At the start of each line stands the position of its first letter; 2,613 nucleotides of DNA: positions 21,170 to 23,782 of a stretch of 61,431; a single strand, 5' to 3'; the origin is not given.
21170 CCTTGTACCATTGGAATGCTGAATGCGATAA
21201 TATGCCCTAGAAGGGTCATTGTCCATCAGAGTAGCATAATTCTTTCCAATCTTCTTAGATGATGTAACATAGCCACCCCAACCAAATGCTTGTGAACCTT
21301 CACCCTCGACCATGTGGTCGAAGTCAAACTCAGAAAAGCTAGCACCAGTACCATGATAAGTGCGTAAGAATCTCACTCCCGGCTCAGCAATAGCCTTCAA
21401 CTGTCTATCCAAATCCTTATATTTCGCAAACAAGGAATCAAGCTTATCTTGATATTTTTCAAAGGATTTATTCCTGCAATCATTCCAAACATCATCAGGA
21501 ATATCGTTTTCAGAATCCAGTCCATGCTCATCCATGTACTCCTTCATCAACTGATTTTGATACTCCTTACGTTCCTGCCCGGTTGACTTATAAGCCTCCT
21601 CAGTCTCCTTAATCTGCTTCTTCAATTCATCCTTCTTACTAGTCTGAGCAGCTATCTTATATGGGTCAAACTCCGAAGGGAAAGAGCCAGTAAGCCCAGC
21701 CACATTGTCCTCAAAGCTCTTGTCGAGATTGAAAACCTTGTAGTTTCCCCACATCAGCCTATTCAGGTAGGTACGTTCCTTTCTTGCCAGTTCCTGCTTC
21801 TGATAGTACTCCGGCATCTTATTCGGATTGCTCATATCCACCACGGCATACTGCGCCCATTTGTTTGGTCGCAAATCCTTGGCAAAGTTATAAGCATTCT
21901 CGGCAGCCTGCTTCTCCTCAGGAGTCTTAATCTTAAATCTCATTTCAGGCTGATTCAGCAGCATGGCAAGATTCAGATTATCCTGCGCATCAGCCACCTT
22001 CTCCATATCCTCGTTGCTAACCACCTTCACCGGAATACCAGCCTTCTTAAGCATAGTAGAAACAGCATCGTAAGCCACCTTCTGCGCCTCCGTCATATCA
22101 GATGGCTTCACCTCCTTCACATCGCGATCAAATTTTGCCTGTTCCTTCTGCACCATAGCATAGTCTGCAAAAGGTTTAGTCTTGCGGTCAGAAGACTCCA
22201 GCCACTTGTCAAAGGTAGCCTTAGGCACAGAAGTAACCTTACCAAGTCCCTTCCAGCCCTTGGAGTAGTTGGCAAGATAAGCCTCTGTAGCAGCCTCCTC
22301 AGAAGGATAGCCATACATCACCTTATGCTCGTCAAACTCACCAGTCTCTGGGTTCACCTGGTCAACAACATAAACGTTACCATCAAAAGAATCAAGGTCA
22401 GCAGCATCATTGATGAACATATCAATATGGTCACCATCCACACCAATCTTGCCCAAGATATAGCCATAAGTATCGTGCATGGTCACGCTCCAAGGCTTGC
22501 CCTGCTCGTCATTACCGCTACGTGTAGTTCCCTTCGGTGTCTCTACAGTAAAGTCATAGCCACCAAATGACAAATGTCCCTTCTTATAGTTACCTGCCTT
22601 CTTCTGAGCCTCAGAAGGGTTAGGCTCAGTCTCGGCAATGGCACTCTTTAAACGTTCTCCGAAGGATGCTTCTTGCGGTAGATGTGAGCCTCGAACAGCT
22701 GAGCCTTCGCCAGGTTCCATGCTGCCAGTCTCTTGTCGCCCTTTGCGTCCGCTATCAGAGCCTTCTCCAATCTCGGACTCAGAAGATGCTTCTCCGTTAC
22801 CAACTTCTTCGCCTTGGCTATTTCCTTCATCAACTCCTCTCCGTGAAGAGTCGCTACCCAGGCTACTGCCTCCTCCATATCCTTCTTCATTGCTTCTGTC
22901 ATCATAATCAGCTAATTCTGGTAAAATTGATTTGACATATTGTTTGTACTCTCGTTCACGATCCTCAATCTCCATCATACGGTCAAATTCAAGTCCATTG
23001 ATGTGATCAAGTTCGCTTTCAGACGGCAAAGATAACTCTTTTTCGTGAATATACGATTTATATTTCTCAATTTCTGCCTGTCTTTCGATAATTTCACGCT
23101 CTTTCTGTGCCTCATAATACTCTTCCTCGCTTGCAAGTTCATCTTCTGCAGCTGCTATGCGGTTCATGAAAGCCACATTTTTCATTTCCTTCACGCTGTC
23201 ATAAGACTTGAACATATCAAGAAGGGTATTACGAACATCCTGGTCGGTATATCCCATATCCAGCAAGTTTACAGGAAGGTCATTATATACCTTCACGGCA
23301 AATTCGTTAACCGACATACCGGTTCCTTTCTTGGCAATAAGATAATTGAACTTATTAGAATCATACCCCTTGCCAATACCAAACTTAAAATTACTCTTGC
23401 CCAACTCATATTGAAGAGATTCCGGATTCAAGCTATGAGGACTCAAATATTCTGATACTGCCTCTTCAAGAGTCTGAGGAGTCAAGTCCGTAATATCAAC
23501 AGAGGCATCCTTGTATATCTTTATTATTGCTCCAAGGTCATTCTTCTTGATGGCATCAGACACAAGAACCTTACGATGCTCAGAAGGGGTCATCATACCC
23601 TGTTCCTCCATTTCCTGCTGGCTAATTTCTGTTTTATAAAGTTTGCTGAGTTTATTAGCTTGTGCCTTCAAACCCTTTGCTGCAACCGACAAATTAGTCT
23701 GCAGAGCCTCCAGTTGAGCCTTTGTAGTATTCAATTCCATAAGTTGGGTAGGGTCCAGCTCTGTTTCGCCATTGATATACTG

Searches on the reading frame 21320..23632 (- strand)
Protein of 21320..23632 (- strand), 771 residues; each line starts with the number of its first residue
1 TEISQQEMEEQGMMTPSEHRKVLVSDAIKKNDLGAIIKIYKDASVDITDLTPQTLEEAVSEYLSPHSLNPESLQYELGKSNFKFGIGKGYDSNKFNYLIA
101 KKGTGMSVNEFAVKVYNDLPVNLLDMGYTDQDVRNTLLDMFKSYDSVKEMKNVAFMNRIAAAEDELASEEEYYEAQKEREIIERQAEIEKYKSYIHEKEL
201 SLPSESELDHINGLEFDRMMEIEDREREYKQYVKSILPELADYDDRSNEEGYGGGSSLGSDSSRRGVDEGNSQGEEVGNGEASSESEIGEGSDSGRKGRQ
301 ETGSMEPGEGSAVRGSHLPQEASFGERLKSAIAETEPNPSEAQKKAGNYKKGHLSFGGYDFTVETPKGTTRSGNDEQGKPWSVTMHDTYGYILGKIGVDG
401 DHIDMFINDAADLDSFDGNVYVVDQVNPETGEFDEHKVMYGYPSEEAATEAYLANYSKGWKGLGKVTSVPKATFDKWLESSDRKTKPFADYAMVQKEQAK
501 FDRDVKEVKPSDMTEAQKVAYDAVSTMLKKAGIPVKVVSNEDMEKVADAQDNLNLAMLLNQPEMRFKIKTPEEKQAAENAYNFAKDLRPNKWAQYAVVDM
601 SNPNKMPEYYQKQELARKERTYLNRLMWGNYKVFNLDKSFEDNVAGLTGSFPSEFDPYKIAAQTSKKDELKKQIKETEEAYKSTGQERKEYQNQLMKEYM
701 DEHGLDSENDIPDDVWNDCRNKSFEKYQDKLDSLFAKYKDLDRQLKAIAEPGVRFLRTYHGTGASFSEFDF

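Call 6: search_protein_families(library=pfam, proteins=[window:21320-23632:-], max_evalue=0.01)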
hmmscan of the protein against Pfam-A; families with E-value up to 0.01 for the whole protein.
window:21320-23632:- (771 aa): 1 family
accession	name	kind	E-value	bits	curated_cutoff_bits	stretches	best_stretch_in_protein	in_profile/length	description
PF18823.6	InPase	-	2.5e-51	173.5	26.8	1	341-479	1-135/135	Inorganic Pyrophosphatase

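Call 7: search_protein_families(library=phrogs, proteins=[window:21320-23632:-], max_evalue=0.001)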
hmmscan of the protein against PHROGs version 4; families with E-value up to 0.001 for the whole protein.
window:21320-23632:- (771 aa): 10 families
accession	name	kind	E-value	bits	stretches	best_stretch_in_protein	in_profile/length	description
phrog_10089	-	moron, auxiliary metabolic gene and host takeover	3.7e-48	164.3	1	215-672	873-1184/4647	DarB-like antirestriction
phrog_938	-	lysis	6.7e-46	157.1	1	333-499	1491-1656/2185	endolysin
phrog_30335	-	unknown function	2.6e-41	141.9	1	330-499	749-912/2900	-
phrog_37402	-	unknown function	5.2e-41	140.9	1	303-483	1066-1244/2639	-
phrog_20705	-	head and packaging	1.3e-38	133.7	1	330-500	9-176/690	virion structural protein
phrog_5143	-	unknown function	6.1e-34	117.4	1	331-523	704-886/2204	-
phrog_4660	-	head and packaging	9.5e-31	107.9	1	329-490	609-764/765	minor head protein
phrog_4272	-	unknown function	8.9e-30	104.7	1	326-572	111-308/764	-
phrog_29900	-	unknown function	3.9e-20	72.3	1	337-479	763-903/1028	-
phrog_33607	-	unknown function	7.1e-17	62.6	1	363-483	120-233/287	-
